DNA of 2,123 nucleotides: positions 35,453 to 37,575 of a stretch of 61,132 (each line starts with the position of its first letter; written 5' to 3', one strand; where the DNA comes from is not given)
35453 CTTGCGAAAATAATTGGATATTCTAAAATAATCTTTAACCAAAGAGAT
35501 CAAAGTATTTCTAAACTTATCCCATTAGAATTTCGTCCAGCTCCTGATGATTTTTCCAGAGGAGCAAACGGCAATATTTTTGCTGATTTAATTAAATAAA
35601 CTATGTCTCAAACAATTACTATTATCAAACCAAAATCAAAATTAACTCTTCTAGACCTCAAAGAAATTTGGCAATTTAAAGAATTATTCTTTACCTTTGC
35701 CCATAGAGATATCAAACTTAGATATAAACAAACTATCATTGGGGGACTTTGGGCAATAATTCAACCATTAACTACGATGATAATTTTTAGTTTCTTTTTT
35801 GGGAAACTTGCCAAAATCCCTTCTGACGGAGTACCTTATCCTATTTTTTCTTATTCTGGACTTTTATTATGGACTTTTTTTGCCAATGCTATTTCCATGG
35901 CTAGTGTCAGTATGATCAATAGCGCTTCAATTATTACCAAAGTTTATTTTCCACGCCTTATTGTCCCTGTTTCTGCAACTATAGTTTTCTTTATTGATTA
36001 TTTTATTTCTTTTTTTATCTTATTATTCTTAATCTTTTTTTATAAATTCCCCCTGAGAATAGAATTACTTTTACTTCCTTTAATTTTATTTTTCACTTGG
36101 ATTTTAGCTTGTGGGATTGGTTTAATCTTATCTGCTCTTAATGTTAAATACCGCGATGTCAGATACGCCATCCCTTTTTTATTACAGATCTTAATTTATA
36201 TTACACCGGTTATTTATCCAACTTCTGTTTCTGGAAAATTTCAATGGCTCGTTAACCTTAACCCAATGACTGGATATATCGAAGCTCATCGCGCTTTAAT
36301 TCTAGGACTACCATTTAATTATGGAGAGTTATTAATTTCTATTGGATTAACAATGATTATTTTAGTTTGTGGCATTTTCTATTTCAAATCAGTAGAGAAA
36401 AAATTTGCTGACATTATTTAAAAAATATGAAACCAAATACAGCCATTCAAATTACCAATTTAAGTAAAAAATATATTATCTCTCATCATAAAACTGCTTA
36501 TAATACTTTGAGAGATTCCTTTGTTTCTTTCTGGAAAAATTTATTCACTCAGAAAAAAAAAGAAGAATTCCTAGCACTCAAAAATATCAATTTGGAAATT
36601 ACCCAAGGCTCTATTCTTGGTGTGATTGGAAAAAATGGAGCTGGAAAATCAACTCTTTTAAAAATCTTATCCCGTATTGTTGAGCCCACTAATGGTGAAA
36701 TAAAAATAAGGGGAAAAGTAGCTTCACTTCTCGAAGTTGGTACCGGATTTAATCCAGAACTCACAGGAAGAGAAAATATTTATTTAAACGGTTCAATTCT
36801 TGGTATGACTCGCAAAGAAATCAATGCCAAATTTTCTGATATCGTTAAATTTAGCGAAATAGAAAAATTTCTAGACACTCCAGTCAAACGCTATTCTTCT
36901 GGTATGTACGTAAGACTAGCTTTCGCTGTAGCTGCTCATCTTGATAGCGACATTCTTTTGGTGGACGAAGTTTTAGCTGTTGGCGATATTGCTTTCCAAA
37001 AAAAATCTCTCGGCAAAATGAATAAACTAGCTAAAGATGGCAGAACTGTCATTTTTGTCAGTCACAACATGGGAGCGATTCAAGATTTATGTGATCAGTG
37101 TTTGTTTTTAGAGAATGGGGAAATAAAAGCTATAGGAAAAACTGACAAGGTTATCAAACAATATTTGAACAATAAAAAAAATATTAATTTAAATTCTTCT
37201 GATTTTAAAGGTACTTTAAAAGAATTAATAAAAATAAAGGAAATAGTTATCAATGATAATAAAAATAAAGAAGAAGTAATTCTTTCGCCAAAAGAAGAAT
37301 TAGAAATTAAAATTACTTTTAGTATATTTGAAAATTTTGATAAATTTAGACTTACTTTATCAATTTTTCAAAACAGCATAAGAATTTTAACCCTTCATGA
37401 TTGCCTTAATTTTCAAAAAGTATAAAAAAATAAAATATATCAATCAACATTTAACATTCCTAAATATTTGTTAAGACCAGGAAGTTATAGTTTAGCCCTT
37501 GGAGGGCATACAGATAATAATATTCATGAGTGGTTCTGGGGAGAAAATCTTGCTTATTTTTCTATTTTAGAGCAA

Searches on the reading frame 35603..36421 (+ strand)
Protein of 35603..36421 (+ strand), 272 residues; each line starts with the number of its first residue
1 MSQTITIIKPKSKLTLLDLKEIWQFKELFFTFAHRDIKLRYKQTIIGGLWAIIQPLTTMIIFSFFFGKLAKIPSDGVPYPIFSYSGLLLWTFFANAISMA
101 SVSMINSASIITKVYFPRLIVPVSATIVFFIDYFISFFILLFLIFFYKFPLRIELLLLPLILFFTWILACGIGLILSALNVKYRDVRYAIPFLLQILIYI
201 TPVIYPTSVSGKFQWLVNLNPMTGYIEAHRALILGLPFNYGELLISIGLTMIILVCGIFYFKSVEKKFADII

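Call 39: search_protein_families(library=pfam, proteins=[window:35603-36421:+], max_evalue=0.001)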
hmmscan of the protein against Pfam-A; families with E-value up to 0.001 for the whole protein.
window:35603-36421:+ (272 aa): 1 family
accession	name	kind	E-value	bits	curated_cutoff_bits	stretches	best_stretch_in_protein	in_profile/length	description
PF01061.29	ABC2_membrane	-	6.6e-18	65.4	26.9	1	28-233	2-210/211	ABC-2 type transporter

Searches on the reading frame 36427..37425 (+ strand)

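Call 64: search_protein_families(library=pfam, proteins=[window:36427-37425:+], max_evalue=0.00001)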
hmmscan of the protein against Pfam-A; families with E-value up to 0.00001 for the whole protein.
window:36427-37425:+ (332 aa): 1 family
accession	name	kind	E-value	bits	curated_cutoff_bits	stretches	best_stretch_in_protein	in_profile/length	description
PF00005.33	ABC_tran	-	3.8e-23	83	25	1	51-182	1-135/137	ABC transporter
